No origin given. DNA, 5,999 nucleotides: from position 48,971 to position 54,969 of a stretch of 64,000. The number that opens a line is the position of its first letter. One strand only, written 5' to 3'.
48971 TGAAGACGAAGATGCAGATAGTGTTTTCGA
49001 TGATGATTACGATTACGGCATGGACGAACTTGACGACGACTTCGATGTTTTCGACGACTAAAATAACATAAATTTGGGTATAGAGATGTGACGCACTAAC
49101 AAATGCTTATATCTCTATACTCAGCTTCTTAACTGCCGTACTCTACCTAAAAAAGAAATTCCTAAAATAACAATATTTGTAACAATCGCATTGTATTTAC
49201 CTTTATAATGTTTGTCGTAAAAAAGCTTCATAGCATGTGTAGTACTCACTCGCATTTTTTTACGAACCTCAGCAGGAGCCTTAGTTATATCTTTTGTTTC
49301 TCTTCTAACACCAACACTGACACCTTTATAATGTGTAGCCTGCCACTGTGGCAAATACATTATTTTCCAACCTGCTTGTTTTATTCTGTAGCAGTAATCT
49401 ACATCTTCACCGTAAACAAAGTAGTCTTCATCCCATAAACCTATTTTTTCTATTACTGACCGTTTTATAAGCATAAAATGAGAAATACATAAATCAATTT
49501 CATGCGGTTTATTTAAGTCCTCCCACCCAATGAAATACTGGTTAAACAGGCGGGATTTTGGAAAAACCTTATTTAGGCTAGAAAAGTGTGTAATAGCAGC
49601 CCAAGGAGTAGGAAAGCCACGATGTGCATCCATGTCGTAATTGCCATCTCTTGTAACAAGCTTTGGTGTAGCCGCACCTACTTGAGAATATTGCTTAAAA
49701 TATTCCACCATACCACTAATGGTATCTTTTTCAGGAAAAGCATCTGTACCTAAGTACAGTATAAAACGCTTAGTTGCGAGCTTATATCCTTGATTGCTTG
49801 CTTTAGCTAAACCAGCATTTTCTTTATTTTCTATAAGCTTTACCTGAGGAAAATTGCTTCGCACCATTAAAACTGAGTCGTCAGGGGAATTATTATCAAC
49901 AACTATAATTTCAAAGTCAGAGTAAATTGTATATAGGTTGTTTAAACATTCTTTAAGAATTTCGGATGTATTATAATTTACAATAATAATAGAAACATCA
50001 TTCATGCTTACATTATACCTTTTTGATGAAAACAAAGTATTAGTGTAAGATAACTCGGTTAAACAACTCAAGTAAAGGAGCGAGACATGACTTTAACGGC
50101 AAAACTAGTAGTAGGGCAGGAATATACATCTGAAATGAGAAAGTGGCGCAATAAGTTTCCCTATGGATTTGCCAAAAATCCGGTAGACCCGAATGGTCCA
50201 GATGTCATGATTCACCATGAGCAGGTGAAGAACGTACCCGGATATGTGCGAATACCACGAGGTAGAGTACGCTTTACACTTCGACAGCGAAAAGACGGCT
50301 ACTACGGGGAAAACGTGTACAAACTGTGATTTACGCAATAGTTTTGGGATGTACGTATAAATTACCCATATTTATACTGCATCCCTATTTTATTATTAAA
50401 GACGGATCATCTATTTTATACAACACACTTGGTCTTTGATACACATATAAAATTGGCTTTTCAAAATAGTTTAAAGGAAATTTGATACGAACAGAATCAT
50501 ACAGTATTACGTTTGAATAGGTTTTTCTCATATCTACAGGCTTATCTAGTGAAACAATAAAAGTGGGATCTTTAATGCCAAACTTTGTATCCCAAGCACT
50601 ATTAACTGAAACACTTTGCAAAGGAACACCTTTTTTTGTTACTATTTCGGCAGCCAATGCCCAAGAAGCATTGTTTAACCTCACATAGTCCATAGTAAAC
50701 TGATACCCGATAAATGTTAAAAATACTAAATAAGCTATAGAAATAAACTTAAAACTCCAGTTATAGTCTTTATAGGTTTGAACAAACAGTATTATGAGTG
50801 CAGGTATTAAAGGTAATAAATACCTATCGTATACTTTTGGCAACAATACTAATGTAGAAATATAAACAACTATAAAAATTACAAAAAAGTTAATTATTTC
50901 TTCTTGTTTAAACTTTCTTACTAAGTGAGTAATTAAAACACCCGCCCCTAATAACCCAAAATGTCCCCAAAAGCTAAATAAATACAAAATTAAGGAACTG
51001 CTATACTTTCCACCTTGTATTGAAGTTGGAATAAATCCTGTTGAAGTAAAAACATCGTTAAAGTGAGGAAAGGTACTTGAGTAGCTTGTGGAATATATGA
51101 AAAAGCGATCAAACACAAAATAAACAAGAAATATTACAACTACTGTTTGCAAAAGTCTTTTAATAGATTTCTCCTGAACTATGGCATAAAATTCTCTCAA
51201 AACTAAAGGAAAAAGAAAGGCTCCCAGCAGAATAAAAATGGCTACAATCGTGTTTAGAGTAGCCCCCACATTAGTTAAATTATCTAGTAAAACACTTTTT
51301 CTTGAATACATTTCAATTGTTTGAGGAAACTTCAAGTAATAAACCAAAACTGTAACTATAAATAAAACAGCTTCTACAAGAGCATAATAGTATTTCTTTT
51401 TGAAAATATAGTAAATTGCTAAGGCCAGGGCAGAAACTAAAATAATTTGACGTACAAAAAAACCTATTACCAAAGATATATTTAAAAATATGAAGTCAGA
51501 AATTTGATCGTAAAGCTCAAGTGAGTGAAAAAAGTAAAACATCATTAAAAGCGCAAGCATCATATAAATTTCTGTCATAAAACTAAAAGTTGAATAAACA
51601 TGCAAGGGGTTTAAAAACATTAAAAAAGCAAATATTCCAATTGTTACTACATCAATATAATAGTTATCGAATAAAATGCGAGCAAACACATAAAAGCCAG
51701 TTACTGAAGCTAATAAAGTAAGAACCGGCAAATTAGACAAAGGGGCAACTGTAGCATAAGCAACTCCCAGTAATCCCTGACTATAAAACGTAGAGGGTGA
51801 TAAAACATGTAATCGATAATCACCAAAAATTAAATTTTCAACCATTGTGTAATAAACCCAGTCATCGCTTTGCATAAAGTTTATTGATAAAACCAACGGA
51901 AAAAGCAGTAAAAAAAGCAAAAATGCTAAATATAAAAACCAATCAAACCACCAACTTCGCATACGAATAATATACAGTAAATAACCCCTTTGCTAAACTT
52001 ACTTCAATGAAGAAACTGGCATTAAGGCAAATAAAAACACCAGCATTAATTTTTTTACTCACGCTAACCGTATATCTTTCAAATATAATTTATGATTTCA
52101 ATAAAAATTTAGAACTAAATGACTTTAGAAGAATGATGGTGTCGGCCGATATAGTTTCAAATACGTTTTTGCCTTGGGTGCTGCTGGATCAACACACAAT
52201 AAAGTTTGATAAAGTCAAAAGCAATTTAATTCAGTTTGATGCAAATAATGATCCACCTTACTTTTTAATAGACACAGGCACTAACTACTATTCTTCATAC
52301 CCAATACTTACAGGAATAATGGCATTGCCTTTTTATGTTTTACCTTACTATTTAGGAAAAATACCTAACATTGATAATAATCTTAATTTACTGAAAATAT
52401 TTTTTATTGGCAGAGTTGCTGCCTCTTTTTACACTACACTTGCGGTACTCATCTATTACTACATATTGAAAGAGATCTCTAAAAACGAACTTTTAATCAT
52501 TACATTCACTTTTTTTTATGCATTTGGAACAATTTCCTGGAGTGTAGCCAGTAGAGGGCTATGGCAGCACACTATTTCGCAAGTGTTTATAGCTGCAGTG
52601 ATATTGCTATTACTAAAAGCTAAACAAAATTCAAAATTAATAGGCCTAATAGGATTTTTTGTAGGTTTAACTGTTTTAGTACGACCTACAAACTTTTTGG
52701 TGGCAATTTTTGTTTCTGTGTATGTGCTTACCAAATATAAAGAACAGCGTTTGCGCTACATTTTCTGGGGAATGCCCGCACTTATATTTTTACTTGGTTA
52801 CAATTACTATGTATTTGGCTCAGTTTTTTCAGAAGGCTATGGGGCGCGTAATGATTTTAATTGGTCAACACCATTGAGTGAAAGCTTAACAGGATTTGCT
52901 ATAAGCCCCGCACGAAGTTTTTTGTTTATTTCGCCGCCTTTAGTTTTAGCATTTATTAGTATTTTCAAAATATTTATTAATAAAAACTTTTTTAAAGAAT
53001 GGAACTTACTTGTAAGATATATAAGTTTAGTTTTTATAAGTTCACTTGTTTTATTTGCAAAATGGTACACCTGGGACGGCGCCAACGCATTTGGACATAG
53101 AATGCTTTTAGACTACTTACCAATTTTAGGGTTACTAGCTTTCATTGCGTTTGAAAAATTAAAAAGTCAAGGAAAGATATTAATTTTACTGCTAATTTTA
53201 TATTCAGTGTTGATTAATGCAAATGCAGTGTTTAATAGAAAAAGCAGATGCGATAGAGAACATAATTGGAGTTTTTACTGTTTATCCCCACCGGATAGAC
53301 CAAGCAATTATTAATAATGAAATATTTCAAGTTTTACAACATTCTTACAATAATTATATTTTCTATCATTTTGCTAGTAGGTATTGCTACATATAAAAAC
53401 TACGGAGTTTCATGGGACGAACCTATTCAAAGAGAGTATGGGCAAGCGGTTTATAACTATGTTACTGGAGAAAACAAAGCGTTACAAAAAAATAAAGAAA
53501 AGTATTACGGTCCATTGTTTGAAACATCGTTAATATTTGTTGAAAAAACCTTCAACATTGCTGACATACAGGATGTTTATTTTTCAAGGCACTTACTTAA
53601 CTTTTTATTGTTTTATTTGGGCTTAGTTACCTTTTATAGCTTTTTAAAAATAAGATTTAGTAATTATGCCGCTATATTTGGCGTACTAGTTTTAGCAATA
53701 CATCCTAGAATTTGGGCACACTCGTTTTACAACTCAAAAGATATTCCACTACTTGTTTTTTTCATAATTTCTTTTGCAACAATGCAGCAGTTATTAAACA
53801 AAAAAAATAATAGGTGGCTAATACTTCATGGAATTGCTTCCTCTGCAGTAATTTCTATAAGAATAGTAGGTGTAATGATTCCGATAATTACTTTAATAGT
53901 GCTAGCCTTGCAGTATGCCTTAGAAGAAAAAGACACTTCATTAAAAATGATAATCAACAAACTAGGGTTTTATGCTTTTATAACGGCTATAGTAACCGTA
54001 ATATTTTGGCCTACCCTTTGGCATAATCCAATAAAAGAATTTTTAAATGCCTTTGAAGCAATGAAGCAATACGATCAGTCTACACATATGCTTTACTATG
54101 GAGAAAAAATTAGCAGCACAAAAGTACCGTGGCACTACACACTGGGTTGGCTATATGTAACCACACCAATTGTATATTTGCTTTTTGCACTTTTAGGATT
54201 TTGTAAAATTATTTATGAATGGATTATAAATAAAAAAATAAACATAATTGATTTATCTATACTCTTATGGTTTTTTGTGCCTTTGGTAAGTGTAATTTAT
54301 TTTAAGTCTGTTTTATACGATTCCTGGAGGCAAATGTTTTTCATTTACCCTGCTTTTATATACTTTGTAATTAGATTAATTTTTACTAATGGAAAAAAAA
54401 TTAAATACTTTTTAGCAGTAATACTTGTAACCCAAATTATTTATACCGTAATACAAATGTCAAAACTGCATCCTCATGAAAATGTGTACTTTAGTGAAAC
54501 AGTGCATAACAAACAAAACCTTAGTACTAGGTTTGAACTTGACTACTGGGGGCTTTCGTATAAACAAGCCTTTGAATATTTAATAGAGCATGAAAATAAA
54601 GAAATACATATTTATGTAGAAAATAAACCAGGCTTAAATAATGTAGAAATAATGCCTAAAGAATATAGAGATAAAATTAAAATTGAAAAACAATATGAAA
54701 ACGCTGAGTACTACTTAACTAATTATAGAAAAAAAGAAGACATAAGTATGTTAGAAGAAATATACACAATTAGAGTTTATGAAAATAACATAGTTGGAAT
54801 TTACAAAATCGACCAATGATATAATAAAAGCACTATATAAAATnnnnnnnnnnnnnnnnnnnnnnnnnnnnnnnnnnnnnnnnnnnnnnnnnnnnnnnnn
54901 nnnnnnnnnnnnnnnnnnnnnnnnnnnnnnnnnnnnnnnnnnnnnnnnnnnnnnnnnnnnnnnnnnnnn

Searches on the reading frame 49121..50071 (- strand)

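Call 80: search_protein_families(library=pfam, proteins=[window:49121-50071:-], max_evalue=0.0001)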
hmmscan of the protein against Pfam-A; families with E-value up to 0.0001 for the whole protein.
window:49121-50071:- (316 aa): 3 families
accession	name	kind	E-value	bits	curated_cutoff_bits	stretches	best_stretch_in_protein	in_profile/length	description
PF00535.33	Glycos_transf_2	-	4.3e-26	92.3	23.3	1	27-210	1-167/168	Glycosyl transferase family 2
PF13641.12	Glyco_tranf_2_3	-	1e-18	68.6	27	1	25-254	2-218/230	Glycosyltransferase like family 2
PF10111.15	Glyco_tranf_2_2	-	9.8e-07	29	27.3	1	28-123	2-104/276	Glycosyltransferase like family 2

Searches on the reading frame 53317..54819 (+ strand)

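Call 80: search_protein_families(library=pfam, proteins=[window:53317-54819:+], max_evalue=0.0001)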
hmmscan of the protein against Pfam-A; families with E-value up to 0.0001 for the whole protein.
window:53317-54819:+ (500 aa): 2 families
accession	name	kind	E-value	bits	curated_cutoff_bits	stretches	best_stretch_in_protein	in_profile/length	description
PF02366.24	PMT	-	1.9e-08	34.7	22.7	1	86-226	81-228/245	Dolichyl-phosphate-mannose-protein mannosyltransferase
PF13231.12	PMT_2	-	6.2e-07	30.2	26.1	1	88-231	21-160/160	Dolichyl-phosphate-mannose-protein mannosyltransferase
